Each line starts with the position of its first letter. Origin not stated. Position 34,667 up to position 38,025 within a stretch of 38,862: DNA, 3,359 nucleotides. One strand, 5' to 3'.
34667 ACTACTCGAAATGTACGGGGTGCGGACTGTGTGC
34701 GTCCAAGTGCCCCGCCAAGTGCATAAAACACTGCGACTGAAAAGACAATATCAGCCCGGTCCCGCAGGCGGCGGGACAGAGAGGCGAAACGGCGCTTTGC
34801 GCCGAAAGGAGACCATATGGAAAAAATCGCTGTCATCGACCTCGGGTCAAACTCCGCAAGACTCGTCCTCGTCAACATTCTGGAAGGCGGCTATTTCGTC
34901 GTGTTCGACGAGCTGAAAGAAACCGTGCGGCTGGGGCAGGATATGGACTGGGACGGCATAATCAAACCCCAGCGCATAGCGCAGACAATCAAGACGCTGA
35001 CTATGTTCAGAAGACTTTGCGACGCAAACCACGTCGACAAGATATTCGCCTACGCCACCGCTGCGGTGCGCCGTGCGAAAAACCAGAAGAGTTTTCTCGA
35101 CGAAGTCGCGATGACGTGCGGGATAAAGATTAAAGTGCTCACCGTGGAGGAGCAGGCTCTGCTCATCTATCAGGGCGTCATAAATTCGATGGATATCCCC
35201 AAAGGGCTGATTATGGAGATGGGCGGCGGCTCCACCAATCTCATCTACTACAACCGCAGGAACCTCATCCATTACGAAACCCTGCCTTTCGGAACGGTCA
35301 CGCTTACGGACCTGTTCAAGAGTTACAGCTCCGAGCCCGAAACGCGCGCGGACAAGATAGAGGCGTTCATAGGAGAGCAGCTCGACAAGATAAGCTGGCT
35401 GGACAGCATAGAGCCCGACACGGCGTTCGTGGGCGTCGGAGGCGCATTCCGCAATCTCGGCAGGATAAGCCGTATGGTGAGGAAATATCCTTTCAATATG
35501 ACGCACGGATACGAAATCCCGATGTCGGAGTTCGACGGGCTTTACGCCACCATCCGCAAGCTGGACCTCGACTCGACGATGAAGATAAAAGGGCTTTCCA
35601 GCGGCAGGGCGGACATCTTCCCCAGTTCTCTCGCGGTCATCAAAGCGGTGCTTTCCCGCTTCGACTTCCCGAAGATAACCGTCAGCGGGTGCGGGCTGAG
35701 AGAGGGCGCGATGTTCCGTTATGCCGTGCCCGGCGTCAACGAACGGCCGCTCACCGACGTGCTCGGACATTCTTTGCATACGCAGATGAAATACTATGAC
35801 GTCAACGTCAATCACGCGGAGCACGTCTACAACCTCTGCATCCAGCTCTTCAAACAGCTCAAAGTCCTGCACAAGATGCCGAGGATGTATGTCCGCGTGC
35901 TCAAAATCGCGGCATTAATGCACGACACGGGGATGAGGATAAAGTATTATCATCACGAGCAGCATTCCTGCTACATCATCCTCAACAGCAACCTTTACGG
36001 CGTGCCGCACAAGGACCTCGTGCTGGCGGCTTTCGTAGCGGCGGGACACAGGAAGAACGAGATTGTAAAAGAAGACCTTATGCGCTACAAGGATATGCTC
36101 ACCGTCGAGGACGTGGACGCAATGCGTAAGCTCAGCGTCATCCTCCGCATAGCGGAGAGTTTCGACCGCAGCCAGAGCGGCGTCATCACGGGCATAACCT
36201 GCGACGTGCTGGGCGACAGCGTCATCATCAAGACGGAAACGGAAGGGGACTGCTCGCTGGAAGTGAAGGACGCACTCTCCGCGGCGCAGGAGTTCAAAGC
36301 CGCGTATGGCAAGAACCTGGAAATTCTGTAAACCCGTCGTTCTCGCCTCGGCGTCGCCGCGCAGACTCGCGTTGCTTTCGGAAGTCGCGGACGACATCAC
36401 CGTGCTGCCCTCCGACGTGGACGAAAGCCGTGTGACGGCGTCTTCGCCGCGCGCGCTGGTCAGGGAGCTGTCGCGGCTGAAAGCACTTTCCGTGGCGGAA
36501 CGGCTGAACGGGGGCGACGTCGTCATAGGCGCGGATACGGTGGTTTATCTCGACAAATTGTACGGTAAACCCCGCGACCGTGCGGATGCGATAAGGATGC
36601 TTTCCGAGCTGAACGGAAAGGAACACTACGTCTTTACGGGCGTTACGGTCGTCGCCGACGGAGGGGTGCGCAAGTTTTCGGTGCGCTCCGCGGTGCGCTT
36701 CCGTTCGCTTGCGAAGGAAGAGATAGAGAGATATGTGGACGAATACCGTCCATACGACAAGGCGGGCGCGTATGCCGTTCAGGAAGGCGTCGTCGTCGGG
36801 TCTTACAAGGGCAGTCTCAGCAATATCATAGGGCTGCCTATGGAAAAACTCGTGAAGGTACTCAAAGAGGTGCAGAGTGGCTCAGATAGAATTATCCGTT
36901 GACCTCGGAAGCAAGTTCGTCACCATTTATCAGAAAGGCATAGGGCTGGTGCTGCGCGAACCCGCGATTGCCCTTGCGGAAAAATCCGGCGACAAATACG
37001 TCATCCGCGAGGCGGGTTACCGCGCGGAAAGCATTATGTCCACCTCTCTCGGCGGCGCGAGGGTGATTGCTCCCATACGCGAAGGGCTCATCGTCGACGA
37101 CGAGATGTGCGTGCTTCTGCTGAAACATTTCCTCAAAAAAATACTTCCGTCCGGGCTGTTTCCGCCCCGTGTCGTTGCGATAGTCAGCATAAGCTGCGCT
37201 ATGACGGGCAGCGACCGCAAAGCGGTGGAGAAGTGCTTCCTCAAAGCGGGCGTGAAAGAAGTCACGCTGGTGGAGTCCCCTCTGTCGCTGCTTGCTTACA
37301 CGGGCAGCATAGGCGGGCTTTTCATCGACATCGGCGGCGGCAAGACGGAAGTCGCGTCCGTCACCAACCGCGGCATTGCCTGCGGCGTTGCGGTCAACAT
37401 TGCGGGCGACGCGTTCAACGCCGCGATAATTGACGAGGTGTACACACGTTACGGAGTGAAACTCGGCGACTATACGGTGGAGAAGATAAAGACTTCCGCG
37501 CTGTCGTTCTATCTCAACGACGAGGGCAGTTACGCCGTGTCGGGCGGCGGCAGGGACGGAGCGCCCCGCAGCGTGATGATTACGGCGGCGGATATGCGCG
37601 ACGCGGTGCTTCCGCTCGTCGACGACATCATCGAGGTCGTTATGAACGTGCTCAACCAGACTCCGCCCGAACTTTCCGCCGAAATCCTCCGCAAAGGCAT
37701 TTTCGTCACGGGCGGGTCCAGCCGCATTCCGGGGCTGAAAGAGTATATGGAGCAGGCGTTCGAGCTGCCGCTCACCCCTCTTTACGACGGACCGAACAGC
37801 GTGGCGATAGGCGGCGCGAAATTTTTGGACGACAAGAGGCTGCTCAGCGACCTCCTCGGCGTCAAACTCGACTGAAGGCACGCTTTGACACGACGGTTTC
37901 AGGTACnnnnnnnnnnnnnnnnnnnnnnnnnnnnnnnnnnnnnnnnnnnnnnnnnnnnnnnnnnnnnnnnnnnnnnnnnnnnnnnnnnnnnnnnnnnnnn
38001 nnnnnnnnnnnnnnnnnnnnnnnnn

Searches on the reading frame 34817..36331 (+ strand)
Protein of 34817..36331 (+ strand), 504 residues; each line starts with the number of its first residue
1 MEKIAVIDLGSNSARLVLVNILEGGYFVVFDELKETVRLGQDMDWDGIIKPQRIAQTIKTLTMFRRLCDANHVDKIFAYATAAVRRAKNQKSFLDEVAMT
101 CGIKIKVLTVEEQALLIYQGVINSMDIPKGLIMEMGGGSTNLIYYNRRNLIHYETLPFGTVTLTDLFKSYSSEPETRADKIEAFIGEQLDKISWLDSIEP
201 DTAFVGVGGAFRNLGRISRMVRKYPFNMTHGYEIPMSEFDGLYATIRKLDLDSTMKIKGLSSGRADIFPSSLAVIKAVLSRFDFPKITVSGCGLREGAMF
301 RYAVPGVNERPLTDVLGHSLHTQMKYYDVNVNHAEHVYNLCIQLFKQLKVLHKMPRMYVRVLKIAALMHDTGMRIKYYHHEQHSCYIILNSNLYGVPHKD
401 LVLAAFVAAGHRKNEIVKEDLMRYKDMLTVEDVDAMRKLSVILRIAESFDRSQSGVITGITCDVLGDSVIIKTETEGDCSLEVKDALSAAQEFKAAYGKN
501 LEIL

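Call 49: search_protein_families(library=pfam, proteins=[window:34817-36331:+], max_evalue=0.0001)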
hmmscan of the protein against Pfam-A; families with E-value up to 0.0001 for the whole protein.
window:34817-36331:+ (504 aa): 2 families
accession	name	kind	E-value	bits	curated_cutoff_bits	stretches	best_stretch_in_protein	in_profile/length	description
PF02541.22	Ppx-GppA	-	9.1e-48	163.6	27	1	27-301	10-280/285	Ppx/GppA phosphatase family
PF21447.3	Ppx-GppA_III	-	5.8e-20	72.3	27.3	1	322-468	8-151/177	Ppx/GppA phosphatase, domain III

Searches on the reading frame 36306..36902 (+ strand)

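Call 72: search_protein_families(library=pfam, proteins=[window:36306-36902:+], max_evalue=0.0001)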
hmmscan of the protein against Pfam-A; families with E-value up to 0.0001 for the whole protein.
window:36306-36902:+ (198 aa): 1 family
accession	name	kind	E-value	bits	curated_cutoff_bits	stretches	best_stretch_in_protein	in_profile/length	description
PF02545.19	Maf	-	1.1e-55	188.7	27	1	11-188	2-186/187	Maf-like protein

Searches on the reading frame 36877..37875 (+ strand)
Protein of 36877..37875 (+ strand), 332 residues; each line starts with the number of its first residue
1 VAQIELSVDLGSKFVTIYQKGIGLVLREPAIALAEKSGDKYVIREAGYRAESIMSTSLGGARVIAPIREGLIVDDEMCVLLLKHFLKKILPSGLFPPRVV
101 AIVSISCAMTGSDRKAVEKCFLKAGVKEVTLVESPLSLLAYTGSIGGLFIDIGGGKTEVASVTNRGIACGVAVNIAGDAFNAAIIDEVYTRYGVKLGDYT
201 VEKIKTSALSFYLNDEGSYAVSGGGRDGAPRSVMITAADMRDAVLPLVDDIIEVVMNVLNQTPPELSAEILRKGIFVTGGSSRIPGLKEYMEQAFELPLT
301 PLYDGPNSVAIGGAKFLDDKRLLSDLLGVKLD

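Call 49: search_protein_families(library=pfam, proteins=[window:36877-37875:+], max_evalue=0.0001)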
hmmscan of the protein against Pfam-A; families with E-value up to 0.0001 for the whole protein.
window:36877-37875:+ (332 aa): 4 families
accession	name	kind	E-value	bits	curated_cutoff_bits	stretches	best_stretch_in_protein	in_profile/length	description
PF06723.19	MreB_Mbl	-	6.6e-59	199.8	27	1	5-321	3-323/327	MreB/Mbl protein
PF00022.25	Actin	-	2e-09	37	27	1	57-186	55-185/410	Actin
PF00012.26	HSP70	-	3.3e-05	22.8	20.6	1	201-314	260-369/599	Hsp70 protein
PF14450.12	FtsA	-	9.5e-05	23.2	31.8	0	149-298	2-106/127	Cell division protein FtsA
